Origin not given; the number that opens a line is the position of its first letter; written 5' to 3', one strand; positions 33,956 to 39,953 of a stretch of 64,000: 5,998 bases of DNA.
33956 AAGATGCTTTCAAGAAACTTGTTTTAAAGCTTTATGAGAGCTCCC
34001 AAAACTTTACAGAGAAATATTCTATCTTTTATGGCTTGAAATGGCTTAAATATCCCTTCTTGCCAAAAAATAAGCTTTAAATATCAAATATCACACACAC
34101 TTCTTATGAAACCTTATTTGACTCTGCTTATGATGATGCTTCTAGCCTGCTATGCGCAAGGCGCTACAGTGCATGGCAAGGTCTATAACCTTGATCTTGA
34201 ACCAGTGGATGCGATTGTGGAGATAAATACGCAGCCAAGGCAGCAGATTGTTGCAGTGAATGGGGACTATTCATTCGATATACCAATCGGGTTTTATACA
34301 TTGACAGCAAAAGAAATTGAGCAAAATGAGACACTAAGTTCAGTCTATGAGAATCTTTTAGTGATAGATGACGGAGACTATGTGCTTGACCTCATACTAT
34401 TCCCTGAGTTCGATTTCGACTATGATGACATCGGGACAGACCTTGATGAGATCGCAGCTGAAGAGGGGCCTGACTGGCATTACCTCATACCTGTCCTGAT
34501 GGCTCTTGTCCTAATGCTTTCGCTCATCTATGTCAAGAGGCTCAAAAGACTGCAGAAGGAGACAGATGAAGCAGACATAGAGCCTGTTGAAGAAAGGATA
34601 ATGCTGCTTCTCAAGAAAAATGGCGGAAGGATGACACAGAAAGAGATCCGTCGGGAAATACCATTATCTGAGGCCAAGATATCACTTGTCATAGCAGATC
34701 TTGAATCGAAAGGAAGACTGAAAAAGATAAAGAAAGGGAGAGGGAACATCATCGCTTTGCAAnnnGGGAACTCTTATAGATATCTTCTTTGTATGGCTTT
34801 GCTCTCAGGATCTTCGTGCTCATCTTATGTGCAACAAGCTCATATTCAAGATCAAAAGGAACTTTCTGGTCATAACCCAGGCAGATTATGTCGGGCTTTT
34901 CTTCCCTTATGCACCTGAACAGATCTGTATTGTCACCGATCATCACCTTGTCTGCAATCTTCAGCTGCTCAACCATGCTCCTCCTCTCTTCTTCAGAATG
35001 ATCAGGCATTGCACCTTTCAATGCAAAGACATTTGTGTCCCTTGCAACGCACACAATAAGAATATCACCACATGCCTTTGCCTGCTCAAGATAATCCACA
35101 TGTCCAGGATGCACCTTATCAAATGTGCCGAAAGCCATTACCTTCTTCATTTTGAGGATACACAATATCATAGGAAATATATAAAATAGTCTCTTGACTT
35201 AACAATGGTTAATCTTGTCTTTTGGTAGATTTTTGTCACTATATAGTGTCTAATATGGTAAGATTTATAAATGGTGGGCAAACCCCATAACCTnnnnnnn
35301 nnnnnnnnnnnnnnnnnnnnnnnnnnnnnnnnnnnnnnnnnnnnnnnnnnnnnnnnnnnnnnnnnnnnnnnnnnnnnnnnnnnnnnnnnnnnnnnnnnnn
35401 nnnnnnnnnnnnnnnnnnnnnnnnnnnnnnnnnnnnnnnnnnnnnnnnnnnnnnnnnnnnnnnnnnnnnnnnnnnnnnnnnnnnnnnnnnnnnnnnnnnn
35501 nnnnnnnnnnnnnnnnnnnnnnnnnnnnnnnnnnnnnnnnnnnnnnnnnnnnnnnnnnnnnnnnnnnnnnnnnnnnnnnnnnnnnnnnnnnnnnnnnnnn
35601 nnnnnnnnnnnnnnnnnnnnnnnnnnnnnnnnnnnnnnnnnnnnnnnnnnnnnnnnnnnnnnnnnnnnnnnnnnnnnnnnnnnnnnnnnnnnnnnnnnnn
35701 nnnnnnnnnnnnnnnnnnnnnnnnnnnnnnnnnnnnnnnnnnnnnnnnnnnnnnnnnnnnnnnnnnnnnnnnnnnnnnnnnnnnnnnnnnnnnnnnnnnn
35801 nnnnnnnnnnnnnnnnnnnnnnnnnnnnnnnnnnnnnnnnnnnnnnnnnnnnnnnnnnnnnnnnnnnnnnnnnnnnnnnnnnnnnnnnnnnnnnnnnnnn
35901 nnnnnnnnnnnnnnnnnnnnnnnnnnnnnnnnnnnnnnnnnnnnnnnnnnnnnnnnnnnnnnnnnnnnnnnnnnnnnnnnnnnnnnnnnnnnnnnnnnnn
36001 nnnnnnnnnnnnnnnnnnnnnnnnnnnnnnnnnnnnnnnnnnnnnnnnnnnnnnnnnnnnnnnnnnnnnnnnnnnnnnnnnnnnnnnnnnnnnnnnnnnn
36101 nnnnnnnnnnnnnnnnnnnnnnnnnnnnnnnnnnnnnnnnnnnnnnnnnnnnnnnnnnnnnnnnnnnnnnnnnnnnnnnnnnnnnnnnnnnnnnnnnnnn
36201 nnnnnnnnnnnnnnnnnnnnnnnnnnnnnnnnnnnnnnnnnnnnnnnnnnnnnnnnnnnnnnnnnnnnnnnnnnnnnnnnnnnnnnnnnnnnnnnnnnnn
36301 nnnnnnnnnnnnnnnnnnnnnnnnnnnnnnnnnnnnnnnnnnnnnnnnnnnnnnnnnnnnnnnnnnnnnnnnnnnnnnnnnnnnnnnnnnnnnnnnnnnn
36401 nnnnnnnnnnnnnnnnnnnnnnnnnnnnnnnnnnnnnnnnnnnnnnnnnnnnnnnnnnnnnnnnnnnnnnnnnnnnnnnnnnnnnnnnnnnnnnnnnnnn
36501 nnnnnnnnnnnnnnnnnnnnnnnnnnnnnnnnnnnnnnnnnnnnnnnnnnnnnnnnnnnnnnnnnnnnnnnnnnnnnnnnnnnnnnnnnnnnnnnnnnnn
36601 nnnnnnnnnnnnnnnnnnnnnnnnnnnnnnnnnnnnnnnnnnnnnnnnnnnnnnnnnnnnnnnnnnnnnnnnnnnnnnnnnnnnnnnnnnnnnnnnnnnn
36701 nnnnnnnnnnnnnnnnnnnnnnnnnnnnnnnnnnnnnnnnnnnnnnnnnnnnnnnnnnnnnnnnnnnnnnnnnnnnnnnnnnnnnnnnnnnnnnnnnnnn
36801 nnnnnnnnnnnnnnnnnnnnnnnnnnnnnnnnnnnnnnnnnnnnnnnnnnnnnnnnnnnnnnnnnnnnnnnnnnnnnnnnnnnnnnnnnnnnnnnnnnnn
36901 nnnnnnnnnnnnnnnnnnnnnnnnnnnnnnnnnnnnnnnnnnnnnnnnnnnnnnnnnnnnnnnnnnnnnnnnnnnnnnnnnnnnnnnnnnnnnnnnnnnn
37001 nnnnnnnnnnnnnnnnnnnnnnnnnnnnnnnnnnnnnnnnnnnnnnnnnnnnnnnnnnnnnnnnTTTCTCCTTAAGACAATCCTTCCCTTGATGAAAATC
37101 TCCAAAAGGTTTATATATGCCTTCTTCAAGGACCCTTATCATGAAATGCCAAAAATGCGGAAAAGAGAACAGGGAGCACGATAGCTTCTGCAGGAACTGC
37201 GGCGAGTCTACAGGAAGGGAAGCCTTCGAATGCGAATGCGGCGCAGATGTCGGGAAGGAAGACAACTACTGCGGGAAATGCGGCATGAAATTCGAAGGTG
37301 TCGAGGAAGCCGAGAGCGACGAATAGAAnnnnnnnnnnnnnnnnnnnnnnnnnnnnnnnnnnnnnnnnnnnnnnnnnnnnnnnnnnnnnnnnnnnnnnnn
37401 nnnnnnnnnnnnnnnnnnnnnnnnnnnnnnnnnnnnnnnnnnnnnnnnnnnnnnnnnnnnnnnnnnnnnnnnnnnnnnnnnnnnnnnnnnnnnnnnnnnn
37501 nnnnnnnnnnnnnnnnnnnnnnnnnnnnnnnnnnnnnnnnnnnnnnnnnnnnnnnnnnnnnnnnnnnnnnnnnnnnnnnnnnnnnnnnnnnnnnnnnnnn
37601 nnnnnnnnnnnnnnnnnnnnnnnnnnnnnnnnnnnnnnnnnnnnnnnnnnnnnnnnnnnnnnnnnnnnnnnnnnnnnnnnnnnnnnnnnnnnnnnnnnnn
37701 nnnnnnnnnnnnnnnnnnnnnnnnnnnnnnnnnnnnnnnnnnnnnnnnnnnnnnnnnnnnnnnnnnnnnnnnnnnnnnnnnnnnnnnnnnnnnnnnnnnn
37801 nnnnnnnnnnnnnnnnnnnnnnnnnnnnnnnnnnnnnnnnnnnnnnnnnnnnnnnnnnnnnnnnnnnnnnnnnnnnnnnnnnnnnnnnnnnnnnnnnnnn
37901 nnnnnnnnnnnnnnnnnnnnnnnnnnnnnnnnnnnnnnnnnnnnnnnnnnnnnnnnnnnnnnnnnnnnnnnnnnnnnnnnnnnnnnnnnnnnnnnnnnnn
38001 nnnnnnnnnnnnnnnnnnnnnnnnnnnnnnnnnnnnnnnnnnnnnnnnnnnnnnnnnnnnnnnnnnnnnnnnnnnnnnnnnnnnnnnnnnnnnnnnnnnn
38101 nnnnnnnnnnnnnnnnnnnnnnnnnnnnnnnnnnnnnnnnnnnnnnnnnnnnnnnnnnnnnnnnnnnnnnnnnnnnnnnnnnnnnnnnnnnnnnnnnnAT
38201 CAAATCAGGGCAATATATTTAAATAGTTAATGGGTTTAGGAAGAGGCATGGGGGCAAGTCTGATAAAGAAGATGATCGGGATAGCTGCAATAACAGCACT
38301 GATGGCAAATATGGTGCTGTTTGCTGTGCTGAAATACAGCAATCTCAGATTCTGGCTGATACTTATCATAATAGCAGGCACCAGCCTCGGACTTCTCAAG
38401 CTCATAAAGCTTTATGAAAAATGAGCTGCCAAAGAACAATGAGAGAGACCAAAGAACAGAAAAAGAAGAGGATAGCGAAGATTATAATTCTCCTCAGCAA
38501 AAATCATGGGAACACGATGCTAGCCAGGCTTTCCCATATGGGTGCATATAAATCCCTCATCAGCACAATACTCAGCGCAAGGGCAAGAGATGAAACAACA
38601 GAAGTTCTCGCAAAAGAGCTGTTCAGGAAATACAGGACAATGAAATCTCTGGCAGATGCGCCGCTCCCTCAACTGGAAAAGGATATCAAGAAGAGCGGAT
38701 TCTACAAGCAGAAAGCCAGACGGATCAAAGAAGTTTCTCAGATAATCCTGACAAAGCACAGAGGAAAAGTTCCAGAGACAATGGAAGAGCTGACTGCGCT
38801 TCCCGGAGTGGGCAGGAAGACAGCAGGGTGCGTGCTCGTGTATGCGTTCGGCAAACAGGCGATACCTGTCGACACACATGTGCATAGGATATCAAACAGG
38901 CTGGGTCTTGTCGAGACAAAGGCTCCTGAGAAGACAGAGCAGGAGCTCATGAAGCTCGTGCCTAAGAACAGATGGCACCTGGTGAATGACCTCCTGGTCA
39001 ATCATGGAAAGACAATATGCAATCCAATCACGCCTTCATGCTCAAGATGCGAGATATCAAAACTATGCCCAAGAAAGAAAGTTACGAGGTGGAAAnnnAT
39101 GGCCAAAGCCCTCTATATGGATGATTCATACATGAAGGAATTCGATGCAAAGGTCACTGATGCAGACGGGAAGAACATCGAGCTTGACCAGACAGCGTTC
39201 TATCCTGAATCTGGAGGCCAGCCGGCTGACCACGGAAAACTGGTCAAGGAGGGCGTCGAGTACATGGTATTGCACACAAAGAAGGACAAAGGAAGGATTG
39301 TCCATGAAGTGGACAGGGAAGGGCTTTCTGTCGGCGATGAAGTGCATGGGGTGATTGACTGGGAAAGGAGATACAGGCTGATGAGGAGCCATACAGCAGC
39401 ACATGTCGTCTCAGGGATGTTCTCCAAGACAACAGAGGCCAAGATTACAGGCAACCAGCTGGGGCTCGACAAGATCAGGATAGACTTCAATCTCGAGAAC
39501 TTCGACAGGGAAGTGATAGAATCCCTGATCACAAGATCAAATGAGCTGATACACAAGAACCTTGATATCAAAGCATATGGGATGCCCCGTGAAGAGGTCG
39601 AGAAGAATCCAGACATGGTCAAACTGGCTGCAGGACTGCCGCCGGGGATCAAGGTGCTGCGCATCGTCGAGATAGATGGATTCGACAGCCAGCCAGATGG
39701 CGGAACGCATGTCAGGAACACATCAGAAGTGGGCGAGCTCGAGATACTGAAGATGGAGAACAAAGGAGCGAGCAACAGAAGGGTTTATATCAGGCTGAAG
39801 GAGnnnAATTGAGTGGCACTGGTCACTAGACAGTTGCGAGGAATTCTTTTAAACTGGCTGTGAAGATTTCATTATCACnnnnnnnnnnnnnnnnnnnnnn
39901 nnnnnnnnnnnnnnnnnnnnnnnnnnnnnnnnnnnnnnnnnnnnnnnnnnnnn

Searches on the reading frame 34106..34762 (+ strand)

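Call 16: search_protein_families(library=ncbifam, proteins=[window:34106-34762:+], max_evalue=1e-8)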
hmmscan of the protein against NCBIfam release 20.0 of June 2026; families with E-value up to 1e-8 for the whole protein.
window:34106-34762:+ (219 aa): 0 families

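Call 30: search_protein_families(library=pfam, proteins=[window:34106-34762:+], max_evalue=0.01)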
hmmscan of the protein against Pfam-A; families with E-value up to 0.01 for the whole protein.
window:34106-34762:+ (219 aa): 2 families
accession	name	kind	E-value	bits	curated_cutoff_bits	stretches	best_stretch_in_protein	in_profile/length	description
PF24034.1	DUF7343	-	2.3e-19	69.4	27.6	1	162-218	5-61/62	Domain of unknown function (DUF7343)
PF13412.12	HTH_24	-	0.0074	16.3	21.9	1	162-205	5-47/48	Winged helix-turn-helix DNA-binding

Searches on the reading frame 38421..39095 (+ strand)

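Call 16: search_protein_families(library=ncbifam, proteins=[window:38421-39095:+], max_evalue=1e-8)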
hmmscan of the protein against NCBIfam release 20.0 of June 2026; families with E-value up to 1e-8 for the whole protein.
window:38421-39095:+ (225 aa): 8 families
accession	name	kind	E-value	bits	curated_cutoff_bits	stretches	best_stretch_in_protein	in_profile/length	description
TIGR01083.1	nth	equivalog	1.5e-61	207.4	211.7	1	16-207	2-192/192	endonuclease III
NF007978.0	PRK10702.1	equivalog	3.4e-35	121.6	405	1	14-219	3-206/211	endonuclease III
NF053634.1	MonDNAglycDR2438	equivalog_domain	4.6e-28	98.3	400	1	42-217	20-205/219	monofunctional DNA glycosylase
TIGR01084.1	mutY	equivalog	2.9e-26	92.6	286.5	1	40-224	26-214/277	A/G-specific adenine glycosylase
NF008132.0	PRK10880.1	equivalog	5.2e-22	78.4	427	1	18-219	7-212/351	A/G-specific adenine glycosylase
NF010488.0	PRK13910.1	equivalog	3.7e-15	56.1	471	1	65-219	17-170/290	adenine-specific DNA glycosylase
TIGR00588.1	ogg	subfamily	2.5e-10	40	397.85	1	67-164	159-263/310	8-oxoguanine DNA-glycosylase (ogg)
NF010494.0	PRK13913.1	equivalog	9.4e-09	35.5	192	0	73-163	70-164/220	3-methyladenine DNA glycosylase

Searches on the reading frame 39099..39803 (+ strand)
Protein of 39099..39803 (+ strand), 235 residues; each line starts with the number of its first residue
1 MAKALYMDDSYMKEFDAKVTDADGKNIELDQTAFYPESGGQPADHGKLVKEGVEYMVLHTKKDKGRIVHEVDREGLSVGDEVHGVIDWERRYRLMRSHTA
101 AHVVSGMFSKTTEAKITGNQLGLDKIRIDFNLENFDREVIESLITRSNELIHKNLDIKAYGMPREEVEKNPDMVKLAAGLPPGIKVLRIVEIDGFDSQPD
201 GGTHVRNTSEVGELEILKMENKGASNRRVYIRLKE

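Call 16: search_protein_families(library=ncbifam, proteins=[window:39099-39803:+], max_evalue=1e-8)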
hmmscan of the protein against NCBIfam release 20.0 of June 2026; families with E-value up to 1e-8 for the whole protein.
window:39099-39803:+ (235 aa): 3 families
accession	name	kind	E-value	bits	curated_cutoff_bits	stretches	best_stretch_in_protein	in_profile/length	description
NF040865.1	a_tRNA_ed_AlaXM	equivalog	1.3e-91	306.5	300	1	3-234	2-234/234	alanyl-tRNA editing protein AlaXM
TIGR03683.1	A-tRNA_syn_arch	equivalog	4.1e-51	174.2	744.7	1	3-221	502-722/902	alanine--tRNA ligase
TIGR00344.1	alaS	equivalog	5.1e-38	130.9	457.05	1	19-230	476-689/847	alanine--tRNA ligase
